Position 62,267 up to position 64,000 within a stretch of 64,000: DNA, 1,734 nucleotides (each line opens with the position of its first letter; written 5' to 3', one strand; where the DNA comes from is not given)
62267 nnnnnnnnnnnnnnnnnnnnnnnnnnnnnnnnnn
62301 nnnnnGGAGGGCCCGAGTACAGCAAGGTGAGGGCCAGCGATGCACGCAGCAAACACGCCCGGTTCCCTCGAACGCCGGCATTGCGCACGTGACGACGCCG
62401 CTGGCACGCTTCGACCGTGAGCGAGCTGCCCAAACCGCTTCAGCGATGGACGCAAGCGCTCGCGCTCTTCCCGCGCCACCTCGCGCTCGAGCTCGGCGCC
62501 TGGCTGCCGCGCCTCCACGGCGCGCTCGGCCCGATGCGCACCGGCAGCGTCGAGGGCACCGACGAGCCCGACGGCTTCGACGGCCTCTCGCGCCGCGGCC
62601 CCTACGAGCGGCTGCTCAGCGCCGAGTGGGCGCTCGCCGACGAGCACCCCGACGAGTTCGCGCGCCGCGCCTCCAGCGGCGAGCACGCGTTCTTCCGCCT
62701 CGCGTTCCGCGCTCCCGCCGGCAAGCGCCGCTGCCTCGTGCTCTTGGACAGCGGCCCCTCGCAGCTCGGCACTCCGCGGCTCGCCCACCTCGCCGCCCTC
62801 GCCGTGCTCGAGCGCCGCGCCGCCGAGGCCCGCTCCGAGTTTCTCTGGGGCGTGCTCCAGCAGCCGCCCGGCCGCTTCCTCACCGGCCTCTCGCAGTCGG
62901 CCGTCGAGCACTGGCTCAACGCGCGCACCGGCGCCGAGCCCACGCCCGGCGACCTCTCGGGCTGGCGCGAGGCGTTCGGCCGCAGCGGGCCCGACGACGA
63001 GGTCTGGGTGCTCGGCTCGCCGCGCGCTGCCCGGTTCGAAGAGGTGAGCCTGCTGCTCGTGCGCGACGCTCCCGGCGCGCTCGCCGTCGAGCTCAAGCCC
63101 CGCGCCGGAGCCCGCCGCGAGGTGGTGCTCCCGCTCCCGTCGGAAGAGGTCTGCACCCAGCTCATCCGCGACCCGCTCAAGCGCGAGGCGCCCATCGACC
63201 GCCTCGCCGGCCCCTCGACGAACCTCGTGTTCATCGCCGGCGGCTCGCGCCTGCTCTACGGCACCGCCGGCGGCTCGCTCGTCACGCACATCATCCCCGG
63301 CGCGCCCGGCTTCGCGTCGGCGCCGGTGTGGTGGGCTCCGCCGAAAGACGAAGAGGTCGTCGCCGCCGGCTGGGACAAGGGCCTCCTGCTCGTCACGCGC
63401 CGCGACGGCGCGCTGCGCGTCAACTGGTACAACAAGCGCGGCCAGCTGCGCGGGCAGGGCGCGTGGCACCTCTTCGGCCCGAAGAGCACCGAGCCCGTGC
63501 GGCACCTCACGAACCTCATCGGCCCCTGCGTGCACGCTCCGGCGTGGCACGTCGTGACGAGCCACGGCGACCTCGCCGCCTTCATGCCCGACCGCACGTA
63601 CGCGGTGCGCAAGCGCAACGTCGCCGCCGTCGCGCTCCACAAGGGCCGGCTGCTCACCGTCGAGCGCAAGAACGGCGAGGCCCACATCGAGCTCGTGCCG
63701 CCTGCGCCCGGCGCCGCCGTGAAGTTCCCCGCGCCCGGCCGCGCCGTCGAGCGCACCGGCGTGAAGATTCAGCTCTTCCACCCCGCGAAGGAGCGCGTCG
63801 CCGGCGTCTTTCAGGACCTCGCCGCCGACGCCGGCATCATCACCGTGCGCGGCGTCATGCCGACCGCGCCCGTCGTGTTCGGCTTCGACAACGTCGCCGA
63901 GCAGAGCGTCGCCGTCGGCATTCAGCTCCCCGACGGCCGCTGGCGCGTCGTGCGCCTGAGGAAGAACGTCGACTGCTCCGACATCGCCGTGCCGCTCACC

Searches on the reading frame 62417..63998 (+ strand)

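Call 21: search_protein_families(library=pfam, proteins=[window:62417-63998:+], max_evalue=0.01)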
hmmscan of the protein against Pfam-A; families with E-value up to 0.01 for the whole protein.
window:62417-63998:+ (527 aa): 0 families

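Call 51: find_related_loci(query=A1, collection=genome_contigs, flank=10000)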
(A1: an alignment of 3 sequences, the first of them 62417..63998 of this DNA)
Query A1 (527 aa) in genome_contigs; peptide patterns used: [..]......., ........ (x = any residue, [..] = any of these).
192 stretches matched a pattern; 2 encode a relative of the query (tblastn E <= 1e-3); 2 distinct loci.
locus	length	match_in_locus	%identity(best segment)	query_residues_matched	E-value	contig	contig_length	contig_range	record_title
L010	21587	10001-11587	75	1-526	0e+0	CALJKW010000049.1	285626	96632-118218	MAG TPA_asm: uncultured Myxococcales bacterium isolate SRR6227243_bin.56_CONCOCT_v1.1_MAG genome assembly, contig: ERZ79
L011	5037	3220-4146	41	7-297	2e-31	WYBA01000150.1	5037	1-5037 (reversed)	MAG: Myxococcales bacterium isolate PRO3 k127_184357, whole genome shotgun sequence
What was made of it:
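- The bpX6 gene expected after gene 3 lies beyond the window and could not be retrieved, because the source genome is not in the genome collection (call 51).
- Tried and rejected: The genome scan did not contain the source genome (call 51).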

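Call 52: search_solved_structures(query=A1, max_evalue=10, show_alignments=2)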
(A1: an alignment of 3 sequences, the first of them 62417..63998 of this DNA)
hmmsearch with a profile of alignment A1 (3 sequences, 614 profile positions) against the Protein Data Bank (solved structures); distinct sequences matched with E-value up to 10: 0.
